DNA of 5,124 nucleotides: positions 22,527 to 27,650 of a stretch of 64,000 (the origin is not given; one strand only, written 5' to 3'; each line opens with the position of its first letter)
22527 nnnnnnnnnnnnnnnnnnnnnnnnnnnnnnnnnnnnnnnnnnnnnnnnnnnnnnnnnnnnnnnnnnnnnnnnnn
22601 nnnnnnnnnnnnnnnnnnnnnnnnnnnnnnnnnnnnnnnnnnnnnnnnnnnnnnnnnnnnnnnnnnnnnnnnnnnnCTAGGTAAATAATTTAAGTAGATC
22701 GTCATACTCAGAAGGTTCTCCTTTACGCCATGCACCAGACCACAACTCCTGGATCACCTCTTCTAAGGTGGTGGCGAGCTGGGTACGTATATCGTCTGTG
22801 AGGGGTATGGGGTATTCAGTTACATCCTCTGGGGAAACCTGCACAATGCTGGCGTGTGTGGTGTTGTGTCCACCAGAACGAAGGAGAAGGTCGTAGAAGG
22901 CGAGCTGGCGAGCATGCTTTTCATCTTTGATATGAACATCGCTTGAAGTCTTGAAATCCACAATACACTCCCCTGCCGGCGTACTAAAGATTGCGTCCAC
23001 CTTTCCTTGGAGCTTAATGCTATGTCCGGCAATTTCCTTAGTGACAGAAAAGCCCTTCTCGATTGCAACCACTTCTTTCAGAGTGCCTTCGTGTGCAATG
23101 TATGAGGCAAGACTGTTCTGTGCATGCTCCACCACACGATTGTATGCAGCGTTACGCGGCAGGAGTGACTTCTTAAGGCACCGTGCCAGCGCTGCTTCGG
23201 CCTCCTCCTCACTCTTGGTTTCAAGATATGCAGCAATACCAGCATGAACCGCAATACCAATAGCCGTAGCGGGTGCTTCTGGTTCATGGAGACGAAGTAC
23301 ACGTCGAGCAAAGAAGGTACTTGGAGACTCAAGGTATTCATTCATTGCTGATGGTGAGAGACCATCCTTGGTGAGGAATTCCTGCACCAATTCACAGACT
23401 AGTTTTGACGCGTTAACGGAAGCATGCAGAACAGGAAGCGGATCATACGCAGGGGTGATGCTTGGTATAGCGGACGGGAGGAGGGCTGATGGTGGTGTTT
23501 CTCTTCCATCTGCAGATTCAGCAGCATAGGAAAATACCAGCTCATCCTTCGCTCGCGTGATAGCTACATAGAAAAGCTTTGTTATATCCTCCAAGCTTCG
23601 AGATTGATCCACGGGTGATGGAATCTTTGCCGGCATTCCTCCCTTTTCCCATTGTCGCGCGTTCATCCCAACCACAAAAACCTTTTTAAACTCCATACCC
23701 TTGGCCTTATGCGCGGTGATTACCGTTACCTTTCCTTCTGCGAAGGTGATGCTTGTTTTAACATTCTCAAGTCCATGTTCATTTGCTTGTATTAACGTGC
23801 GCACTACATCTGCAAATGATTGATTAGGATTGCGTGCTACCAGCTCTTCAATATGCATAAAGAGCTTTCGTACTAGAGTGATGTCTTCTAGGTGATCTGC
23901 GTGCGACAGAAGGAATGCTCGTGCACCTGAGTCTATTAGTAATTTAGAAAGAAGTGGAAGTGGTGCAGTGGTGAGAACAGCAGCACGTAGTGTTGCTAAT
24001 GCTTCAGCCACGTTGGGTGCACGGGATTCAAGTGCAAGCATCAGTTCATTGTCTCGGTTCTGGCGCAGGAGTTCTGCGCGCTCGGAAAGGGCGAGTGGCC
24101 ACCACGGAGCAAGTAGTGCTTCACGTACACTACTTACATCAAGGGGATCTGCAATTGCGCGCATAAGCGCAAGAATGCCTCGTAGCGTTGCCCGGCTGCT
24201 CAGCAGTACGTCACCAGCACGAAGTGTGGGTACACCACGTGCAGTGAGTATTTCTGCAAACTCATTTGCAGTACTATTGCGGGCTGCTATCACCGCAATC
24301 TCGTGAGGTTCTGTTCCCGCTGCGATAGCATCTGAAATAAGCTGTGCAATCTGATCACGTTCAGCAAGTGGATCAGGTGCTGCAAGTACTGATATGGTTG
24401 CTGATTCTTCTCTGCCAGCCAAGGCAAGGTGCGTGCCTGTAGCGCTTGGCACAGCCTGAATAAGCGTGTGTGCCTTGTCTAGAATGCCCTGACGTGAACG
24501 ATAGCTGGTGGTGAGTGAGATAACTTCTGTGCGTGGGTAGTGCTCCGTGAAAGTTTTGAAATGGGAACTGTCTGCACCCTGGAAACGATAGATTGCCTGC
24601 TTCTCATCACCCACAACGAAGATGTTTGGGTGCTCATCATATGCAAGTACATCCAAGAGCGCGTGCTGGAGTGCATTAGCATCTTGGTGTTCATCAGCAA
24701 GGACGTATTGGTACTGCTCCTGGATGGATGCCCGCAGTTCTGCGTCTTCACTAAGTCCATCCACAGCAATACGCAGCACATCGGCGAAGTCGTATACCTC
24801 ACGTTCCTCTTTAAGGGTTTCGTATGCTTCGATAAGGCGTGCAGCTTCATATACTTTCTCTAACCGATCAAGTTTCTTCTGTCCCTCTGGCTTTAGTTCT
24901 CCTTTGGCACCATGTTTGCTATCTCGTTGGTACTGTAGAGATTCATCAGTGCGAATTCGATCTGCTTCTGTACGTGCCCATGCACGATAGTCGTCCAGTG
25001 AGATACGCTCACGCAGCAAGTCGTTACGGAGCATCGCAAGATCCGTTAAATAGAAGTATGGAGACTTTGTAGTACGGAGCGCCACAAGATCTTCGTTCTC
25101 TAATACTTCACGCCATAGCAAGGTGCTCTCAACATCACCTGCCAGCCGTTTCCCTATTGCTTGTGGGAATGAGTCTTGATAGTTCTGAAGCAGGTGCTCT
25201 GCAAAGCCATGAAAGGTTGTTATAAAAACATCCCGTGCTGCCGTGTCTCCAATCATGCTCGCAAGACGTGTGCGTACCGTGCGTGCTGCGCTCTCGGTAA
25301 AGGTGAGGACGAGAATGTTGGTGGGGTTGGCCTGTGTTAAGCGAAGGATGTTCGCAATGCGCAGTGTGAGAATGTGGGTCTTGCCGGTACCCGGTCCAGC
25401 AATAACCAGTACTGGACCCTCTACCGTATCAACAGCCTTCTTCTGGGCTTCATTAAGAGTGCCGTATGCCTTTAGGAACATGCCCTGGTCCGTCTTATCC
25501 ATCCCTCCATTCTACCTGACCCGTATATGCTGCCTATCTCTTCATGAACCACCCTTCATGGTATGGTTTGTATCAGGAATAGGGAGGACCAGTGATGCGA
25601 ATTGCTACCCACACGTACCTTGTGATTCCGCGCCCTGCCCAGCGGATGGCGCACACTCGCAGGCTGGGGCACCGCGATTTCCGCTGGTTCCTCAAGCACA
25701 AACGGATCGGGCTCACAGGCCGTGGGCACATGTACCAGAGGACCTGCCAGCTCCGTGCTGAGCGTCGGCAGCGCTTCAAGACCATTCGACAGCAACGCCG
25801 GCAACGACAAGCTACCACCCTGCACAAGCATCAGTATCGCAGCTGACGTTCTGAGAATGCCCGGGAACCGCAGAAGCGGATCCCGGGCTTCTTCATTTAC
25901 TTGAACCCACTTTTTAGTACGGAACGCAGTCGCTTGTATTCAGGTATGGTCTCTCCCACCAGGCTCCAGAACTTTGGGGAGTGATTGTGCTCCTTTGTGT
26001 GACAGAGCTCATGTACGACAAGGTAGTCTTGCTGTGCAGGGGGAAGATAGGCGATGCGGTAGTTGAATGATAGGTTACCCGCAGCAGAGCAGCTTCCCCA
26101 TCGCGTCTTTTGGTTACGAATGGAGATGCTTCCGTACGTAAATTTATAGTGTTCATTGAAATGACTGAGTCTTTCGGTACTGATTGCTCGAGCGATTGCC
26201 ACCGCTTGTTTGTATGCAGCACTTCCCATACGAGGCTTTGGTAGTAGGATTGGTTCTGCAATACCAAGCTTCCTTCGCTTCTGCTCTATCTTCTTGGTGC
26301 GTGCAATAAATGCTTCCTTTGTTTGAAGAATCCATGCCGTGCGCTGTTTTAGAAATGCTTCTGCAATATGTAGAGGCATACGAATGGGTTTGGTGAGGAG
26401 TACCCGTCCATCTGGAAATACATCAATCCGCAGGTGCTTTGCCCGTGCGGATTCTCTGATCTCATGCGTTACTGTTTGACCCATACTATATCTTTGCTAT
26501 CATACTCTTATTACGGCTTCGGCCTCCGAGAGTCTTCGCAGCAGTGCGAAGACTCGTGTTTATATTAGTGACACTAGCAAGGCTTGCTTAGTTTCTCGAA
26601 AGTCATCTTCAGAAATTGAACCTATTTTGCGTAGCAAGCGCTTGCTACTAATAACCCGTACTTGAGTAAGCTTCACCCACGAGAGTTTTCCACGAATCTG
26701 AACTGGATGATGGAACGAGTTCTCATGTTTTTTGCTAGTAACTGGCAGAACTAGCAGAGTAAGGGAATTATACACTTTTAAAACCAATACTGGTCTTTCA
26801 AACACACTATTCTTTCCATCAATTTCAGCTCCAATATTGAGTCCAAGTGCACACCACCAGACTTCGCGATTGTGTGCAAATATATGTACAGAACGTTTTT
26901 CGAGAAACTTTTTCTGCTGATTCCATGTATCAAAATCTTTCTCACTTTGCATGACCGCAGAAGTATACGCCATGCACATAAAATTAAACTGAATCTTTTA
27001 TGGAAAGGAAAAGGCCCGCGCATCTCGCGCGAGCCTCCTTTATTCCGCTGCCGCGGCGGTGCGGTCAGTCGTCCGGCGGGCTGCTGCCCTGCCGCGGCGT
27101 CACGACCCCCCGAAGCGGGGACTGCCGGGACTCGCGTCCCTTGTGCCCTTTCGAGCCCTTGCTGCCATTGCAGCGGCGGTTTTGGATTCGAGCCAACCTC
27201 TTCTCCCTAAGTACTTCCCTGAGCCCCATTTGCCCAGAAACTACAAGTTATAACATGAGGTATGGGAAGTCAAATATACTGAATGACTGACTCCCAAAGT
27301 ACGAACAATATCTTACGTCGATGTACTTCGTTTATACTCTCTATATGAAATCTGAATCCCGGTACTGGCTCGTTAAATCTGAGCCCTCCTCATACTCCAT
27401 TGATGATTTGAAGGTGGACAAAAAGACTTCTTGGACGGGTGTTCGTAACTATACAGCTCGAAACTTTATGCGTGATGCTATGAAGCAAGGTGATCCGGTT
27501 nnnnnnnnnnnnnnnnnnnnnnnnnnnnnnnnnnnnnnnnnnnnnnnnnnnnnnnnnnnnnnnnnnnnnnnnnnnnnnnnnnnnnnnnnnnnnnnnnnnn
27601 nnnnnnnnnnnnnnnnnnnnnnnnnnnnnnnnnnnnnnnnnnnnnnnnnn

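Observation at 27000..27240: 65% GC, hairpin-dense element immediately upstream of the MazF-like gene and between it and the EVE gene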

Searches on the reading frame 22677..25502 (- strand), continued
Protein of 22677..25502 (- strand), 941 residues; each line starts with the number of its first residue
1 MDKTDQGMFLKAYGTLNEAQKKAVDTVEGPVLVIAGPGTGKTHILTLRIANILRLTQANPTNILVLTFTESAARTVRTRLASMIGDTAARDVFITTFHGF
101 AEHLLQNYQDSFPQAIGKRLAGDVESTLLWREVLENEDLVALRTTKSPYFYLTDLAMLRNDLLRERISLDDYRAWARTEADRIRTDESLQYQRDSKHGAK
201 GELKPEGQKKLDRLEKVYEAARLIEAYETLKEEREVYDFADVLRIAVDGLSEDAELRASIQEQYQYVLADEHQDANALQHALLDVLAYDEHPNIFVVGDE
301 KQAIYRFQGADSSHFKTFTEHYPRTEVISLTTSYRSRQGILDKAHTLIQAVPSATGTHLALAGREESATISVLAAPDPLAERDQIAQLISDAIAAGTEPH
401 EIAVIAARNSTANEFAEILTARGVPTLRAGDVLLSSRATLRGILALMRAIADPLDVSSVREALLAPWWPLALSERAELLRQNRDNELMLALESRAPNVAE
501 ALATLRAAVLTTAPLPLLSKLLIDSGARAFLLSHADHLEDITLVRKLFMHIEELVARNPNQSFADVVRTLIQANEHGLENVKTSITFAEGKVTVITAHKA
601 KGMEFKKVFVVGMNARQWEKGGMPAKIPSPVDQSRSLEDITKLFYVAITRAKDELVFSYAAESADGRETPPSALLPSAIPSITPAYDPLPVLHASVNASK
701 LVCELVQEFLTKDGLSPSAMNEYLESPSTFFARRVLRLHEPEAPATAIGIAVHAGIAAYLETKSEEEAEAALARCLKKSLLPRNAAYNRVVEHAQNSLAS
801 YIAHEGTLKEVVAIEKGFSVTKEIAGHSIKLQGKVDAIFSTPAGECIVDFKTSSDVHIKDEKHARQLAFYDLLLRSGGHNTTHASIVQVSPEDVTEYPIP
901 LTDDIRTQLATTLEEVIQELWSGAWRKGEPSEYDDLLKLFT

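Call 85: search_protein_families(library=padloc, proteins=[window:22677-25502:-, L093:3257-3670:+, L096:2351-2737:+, L090:2960-3664:+], max_evalue=0.001)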
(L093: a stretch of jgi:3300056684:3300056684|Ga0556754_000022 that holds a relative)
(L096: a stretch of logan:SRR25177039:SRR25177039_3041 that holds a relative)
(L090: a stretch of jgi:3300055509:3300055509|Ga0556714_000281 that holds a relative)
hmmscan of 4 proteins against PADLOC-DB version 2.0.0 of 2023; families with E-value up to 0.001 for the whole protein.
window:22677-25502:- (941 aa): 61 families (the best 25 are shown)
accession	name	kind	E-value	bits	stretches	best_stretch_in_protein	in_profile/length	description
PDLC00114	GajB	-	2e-69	232.8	3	208-426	160-378/635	UrvD helicase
PDLC03802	RTasHel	-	1.5e-66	223.7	2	13-466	3-375/675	DRT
PDLC00117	GajB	-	6.5e-66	221.1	3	213-438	168-389/604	UrvD helicase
PDLC00132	GajB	-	7.6e-59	197.9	2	216-661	167-602/625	UrvD helicase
PDLC00103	GajB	-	6e-55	185.3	1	15-664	16-581/612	UrvD helicase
PDLC00127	GajB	-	1.4e-46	157.2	3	202-414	142-352/594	UrvD helicase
PDLC00107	GajB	-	2.4e-42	143.4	3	235-424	187-371/587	UrvD helicase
PDLC00119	GajB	-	1.1e-39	134.8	2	26-342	13-294/565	UrvD helicase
PDLC00130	GajB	-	1.4e-39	133.8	3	227-356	169-298/589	UrvD helicase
PDLC00134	GajB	-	9.2e-37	125.1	1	16-424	17-375/431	UrvD helicase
PDLC00123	GajB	-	6.7e-34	115.4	3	243-420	156-326/540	UrvD helicase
PDLC00122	GajB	-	4.7e-33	112.9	2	243-351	142-250/502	UrvD helicase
PDLC00144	GajB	-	1.1e-32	111.3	2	235-426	132-324/559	UrvD helicase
PDLC00121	GajB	-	1.7e-31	107.4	2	219-438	159-372/565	UrvD helicase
PDLC00116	GajB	-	2e-31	107.3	3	235-426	131-320/557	UrvD helicase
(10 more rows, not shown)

L093:3257-3670:+ (137 aa): 0 families

L096:2351-2737:+ (128 aa): 0 families

L090:2960-3664:+ (234 aa): 0 families

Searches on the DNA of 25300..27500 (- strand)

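Call 6: search_rna_families(source=window, start=25300, end=27500, threshold=evalue, max_evalue=10, show_alignments=4)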
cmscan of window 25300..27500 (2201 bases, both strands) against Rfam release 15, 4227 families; matches with E-value up to 10: 5.
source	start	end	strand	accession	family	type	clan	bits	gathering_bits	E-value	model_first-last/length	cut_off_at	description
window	27008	27086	-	RF00512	Leu_leader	Cis-reg; leader;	-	23.2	50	0.071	1-148/148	no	Leucine operon leader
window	27009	27064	-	RF02790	sodF_sRNA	Gene; sRNA;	-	19.9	46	4.2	1-90/90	no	sodF sRNA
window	27002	27039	-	RF00489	ctRNA_p42d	Gene; antisense;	-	17.8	50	1.9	1-46/46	no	ctRNA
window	27004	27109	-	RF02346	ar35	Gene; sRNA;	-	15.2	45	7.3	1-144/144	no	Alphaproteobacterial sRNA ar35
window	27009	27059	-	RF02867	ncS011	Gene; sRNA;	-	13.1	48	2.2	154-204/207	no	Burkholderia sRNA 11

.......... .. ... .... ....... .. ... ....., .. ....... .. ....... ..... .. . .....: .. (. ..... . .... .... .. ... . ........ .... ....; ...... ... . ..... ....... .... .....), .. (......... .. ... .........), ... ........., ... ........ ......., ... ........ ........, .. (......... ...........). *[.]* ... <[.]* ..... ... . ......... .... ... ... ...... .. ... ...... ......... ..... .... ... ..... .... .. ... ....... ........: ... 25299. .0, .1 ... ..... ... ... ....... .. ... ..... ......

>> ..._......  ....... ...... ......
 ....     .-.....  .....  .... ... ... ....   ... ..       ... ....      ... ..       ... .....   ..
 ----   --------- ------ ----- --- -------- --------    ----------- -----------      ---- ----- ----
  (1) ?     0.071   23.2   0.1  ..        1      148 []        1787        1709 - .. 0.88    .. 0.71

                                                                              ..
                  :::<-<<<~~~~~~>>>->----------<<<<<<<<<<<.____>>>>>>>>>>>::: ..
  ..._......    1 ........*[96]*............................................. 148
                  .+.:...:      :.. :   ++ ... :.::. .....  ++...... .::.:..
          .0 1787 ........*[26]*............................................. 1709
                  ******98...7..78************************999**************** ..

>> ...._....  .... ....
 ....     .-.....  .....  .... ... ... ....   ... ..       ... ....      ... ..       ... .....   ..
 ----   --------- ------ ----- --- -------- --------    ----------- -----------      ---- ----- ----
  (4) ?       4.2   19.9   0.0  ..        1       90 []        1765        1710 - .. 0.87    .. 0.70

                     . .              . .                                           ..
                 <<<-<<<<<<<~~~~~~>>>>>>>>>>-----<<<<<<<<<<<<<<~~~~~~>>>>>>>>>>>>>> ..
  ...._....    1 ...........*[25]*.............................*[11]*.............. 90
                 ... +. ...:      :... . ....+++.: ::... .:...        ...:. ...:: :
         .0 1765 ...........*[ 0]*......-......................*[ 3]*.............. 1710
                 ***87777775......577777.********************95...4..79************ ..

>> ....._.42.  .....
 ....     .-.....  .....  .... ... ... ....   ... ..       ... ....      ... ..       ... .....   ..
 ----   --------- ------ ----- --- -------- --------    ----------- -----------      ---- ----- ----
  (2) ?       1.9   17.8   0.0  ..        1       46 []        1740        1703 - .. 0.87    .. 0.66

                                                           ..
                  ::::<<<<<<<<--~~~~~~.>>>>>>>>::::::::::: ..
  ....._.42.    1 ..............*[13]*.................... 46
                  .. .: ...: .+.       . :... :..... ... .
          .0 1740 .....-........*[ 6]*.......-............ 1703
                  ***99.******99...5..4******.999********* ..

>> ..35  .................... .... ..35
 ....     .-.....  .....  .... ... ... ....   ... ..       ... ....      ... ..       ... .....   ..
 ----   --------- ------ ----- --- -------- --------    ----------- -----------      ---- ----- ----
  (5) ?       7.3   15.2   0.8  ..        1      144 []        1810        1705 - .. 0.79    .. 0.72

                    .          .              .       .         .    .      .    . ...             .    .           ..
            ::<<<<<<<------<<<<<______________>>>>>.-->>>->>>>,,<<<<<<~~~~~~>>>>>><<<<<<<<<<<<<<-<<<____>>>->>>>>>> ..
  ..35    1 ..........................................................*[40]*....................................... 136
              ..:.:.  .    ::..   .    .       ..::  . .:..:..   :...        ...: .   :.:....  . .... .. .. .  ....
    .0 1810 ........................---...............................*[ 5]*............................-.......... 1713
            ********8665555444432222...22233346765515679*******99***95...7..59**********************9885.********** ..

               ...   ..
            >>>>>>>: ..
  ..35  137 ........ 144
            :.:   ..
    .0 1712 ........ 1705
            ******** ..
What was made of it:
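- On Any curated RNA family (Rfam 15): The sub-threshold hits (Leu_leader at 23 bits against a threshold of 50, ctRNA, and others) align only to the terminator hairpin (call 6).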

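Call 70: search_dna_similar(query=window:26998-27290:-, collection=phages, mode=distant, max_evalue=0.01)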
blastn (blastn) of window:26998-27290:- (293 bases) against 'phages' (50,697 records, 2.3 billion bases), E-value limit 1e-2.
No match.

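Call 71: search_dna_similar(query=window:26998-27290:-, collection=plasmids, mode=distant, max_evalue=0.01)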
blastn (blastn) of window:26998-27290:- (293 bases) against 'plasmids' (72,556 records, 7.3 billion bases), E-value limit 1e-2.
No match.
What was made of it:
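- It has no similarity to phage or plasmid collections (calls 70, 71).
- Tried and rejected: Distant blastn against the phage and plasmid collections gave no match (calls 70, 71).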

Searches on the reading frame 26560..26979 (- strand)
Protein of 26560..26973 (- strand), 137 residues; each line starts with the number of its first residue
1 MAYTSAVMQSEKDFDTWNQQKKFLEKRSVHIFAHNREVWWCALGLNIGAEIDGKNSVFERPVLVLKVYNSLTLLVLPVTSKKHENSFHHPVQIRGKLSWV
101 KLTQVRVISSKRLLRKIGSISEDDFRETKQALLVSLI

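Call 51: search_protein_families(library=pfam, proteins=[window:26560-26973:-], max_evalue=0.1)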
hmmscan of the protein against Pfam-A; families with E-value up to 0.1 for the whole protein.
window:26560-26973:- (137 aa): 1 family
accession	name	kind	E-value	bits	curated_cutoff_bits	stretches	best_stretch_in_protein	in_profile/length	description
PF02452.23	PemK_toxin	-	1.1e-16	61.5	23.1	1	36-135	3-108/109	PemK-like, MazF-like toxin of type II toxin-antitoxin system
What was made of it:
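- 26560..26973 (-): Context only: PemK/MazF-family toxin gene, cargo inserted between the element's terminator and ygjP; absent from the sister genome. Pfam PF02452, E = 1.1e-16 (call 51).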

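Call 83: search_protein_families(library=ncbifam, proteins=[window:26560-26973:-], max_evalue=1)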
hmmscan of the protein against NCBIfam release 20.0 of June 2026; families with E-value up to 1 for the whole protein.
window:26560-26973:- (137 aa): 1 family
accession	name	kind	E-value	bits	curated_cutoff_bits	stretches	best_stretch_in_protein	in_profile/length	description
NF003831.1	PRK05419.1-2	equivalog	0.056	12.9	130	0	89-119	114-144/212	protein-methionine-sulfoxide reductase heme-binding subunit MsrQ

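Call 85: search_protein_families(library=padloc, proteins=[window:26560-26973:-, L001:11347-12138:-], max_evalue=0.001)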
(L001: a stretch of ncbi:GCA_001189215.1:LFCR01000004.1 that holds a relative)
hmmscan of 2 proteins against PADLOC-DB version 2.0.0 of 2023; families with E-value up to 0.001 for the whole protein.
window:26560-26973:- (137 aa): 0 families

L001:11347-12138:- (263 aa): 0 families

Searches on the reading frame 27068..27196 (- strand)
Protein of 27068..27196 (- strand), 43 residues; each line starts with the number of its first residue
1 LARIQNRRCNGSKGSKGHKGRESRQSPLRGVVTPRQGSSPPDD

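Call 83: search_protein_families(library=ncbifam, proteins=[window:27068-27196:-], max_evalue=1)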
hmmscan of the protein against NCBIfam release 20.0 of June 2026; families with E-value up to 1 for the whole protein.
seq(43 aa): 0 families

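Call 85: search_protein_families(library=padloc, proteins=[window:27068-27196:-], max_evalue=0.001)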
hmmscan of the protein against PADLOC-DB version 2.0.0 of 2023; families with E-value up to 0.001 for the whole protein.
seq(43 aa): 0 families
